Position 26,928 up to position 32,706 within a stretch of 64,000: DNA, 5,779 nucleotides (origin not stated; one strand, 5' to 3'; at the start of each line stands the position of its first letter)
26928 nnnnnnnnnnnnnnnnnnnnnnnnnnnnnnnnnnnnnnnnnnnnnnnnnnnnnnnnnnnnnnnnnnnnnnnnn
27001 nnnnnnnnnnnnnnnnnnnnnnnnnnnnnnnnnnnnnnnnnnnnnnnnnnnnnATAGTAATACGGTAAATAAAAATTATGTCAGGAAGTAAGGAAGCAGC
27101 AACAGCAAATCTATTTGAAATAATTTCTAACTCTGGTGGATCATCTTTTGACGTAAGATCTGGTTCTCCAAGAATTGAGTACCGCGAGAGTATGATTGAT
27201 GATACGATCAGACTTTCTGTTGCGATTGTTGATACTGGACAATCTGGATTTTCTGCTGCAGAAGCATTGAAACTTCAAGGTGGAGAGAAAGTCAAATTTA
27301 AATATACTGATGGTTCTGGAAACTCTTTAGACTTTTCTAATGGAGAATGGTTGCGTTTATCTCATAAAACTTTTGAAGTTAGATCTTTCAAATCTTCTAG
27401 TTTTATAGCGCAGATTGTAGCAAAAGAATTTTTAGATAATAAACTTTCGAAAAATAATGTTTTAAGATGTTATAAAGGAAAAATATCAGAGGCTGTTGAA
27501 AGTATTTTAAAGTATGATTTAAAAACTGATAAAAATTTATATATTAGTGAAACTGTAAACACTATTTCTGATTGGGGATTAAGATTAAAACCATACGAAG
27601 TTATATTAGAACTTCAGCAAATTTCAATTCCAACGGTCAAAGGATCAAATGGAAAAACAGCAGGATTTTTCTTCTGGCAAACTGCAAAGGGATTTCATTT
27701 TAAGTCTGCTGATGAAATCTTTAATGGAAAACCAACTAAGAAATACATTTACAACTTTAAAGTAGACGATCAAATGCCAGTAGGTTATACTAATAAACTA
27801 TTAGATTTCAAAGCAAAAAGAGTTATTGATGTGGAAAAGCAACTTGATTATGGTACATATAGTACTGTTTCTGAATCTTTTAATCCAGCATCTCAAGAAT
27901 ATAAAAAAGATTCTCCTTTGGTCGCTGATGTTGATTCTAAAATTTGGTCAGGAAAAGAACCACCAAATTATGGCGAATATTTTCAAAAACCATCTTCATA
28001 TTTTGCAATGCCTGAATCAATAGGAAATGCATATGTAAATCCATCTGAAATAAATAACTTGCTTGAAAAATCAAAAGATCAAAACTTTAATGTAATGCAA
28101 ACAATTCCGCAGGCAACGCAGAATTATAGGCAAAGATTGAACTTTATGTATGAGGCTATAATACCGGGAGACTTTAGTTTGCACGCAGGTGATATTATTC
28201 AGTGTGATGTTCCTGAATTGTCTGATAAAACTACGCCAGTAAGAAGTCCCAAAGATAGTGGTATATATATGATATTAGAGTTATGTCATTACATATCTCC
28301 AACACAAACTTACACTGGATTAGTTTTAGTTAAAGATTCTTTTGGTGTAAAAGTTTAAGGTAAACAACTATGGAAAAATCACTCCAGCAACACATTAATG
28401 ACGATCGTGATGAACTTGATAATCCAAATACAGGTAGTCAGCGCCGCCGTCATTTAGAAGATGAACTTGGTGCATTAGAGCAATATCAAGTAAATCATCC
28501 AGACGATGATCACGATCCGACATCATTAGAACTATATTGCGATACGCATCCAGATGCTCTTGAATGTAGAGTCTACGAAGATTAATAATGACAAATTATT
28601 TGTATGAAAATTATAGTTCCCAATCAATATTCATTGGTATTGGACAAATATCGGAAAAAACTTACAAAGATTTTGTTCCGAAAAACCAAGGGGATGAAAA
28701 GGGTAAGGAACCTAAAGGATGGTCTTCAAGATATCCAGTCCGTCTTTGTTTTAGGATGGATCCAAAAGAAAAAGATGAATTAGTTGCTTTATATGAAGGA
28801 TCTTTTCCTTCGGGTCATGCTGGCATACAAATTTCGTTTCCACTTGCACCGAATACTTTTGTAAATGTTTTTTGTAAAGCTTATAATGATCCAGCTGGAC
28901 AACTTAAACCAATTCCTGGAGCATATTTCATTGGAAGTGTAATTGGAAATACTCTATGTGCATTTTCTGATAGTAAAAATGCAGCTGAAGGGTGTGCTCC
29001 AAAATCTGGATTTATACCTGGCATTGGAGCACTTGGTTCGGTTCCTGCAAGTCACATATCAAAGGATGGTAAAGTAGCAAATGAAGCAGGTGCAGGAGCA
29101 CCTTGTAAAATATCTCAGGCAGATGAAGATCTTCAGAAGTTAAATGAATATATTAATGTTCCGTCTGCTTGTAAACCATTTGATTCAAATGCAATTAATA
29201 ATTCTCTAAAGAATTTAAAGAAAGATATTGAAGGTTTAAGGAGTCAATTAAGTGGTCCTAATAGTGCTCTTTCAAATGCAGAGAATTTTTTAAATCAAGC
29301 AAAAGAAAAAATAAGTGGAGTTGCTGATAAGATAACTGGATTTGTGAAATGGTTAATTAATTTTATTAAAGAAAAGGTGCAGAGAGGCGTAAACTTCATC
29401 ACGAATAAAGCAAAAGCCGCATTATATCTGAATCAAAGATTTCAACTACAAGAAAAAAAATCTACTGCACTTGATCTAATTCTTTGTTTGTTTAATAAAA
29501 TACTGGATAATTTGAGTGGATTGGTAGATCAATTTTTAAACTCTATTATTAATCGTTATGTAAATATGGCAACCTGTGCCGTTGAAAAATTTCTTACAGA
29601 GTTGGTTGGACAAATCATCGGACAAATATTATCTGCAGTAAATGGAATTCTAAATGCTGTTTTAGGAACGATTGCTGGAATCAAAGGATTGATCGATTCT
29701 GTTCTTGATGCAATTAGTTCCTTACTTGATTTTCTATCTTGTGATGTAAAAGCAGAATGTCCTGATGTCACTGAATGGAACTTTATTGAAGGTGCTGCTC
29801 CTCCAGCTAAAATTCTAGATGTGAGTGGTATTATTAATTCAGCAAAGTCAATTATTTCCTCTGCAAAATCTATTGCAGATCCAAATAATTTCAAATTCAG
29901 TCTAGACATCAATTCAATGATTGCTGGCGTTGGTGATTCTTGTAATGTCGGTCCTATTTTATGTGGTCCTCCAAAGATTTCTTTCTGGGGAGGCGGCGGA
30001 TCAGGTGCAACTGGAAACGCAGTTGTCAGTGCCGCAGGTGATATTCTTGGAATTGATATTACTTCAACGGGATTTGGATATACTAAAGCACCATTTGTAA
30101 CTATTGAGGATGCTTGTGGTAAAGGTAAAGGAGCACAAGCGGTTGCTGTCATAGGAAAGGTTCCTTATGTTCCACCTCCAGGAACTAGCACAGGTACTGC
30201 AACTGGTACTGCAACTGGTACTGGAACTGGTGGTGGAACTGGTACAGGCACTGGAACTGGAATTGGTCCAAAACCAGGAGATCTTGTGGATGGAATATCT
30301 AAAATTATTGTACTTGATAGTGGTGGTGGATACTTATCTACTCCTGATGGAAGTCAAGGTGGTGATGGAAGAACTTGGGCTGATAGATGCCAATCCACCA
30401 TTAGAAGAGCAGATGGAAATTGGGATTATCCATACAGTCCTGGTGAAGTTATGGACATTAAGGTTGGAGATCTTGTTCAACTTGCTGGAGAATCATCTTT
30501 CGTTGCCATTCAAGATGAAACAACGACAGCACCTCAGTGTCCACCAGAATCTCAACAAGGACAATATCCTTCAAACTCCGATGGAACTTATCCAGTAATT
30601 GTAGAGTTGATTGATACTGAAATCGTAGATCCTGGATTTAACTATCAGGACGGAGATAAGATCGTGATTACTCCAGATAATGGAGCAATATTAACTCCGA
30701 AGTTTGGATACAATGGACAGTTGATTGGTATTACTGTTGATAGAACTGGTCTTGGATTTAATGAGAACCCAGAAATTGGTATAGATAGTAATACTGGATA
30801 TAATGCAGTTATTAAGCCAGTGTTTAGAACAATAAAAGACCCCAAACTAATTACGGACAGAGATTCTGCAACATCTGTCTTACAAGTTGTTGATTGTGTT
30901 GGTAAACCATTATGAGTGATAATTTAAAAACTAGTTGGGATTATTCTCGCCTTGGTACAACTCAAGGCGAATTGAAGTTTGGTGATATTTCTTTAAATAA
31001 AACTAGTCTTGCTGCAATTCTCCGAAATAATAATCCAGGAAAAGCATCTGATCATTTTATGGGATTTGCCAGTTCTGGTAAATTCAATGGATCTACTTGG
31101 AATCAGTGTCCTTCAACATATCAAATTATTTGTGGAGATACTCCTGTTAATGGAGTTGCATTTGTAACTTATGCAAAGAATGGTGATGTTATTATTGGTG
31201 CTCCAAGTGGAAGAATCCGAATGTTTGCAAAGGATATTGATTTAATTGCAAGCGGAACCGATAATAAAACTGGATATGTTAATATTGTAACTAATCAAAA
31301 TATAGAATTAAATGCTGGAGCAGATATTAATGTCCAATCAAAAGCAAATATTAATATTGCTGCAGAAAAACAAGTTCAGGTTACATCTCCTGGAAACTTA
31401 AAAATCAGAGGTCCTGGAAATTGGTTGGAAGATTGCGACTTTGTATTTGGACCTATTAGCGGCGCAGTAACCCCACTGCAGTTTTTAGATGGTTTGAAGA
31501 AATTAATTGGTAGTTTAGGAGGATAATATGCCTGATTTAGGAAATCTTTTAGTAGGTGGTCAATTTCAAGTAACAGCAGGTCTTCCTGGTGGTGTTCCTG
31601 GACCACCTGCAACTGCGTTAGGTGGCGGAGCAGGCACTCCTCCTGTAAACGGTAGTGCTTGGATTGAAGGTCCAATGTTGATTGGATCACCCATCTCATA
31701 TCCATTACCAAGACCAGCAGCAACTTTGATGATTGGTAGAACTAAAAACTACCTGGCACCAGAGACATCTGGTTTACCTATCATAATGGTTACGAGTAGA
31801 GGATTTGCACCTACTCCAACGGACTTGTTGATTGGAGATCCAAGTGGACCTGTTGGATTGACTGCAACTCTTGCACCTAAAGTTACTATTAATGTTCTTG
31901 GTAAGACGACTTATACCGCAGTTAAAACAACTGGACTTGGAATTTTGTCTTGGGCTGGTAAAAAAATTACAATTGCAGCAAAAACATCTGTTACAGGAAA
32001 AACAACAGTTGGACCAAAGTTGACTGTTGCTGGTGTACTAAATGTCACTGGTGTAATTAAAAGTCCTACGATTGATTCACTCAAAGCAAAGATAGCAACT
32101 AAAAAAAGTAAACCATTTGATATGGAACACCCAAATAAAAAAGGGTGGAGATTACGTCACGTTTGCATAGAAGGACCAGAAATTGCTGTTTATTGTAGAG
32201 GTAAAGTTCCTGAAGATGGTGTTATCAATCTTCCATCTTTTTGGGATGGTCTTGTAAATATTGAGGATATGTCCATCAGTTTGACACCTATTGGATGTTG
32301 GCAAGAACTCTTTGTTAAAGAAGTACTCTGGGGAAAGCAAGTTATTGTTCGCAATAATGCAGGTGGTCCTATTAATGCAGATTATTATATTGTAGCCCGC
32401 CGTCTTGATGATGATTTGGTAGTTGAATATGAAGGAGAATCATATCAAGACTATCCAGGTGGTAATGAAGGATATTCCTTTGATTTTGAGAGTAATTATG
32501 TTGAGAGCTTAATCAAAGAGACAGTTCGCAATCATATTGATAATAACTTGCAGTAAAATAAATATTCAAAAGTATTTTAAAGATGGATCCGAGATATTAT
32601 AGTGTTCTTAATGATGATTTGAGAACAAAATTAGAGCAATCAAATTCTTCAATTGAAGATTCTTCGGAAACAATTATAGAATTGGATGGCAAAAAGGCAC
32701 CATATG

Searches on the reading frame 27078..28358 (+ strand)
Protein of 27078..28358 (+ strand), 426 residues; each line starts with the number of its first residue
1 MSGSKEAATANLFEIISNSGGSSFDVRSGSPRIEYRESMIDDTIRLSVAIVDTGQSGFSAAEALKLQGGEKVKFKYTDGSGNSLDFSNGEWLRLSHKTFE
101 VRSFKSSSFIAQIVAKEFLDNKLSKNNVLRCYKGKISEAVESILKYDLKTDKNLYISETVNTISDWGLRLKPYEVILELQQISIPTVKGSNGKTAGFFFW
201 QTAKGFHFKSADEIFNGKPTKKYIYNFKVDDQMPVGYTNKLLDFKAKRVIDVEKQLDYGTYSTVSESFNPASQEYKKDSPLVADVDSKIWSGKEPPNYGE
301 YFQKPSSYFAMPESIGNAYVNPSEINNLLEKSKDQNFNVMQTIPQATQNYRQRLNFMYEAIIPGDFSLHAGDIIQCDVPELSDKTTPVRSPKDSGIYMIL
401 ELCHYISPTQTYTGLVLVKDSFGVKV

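Call 15: search_protein_families(library=phrogs, proteins=[window:27078-28358:+], max_evalue=0.001)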
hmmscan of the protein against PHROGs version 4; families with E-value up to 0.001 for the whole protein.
window:27078-28358:+ (426 aa): 2 families
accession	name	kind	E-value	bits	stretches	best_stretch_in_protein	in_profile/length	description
phrog_350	-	tail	1.1e-59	203.5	1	4-425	7-431/436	tail protein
phrog_24827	-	tail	4.6e-13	50.1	2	332-422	188-280/282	tail protein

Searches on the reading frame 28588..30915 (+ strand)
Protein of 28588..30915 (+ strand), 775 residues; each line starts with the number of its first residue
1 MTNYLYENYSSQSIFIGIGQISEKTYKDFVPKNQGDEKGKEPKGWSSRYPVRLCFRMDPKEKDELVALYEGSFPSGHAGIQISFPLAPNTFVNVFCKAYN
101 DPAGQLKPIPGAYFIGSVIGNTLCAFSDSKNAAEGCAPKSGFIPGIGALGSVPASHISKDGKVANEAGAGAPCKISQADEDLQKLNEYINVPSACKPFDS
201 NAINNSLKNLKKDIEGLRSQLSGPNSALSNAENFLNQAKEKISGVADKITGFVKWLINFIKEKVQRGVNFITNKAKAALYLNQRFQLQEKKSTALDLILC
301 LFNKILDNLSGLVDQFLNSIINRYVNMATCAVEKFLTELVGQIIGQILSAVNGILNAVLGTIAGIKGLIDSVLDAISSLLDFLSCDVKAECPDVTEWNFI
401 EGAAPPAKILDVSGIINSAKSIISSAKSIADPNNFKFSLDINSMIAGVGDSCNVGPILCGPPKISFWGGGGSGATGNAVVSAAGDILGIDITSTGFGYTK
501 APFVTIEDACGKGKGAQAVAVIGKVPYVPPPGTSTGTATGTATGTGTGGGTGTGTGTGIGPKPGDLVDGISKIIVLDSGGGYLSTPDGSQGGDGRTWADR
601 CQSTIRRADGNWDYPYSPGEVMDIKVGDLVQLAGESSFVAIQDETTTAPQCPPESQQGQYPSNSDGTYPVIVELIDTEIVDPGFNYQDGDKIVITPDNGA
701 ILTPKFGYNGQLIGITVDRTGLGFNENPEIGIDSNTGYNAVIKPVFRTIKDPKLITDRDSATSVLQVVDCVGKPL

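Call 15: search_protein_families(library=phrogs, proteins=[window:28588-30915:+], max_evalue=0.001)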
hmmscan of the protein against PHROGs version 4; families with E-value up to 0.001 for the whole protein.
window:28588-30915:+ (775 aa): 16 families
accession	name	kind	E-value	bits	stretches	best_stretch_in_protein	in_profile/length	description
phrog_1922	-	tail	3.4e-47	162.5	2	174-525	196-631/932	baseplate hub subunit and tail lysozyme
phrog_32965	-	head and packaging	1.1e-18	67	2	660-772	1865-1974/2054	virion structural protein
phrog_460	-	connector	2.4e-11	44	1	459-509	244-294/385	head closure Hc2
phrog_33098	-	tail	6.4e-09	36.2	1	199-320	307-425/641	baseplate hub and tail lysozyme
phrog_708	-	tail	2.4e-08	33.1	1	454-523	825-892/1383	baseplate wedge subunit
phrog_14295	-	unknown function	4.2e-06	25.7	1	218-381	880-1045/1439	-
phrog_1272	-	tail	1.1e-05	24.4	1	231-428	866-1058/1606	tail length tape measure protein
phrog_22827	-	unknown function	1.4e-05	24.9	2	452-505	190-242/613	-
phrog_1535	-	tail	3e-05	23.4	1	209-380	883-1040/1152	tail length tape measure protein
phrog_19630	-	head and packaging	0.00016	20.5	0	460-556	1138-1233/1266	virion structural protein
phrog_305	-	tail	0.00019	21.2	1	204-383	556-701/1001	tail length tape measure protein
phrog_5448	-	tail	0.00023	19.1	1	215-383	1525-1690/3103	tail length tape measure protein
phrog_58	-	tail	0.00036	20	1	212-385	795-964/1544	tail length tape measure protein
phrog_1204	-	tail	0.00043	19.2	1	234-426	862-998/1483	tail protein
phrog_167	-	tail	0.00055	18.7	1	201-376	829-1010/1555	tail length tape measure protein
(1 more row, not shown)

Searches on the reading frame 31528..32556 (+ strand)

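Call 15: search_protein_families(library=phrogs, proteins=[window:31528-32556:+], max_evalue=0.001)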
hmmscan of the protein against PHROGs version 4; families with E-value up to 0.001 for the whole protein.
window:31528-32556:+ (342 aa): 2 families
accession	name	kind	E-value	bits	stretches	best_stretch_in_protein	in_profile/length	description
phrog_17490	-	unknown function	6.9e-78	262.7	1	35-326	26-265/266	-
phrog_28536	-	unknown function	3e-38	132.4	1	163-317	66-221/224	-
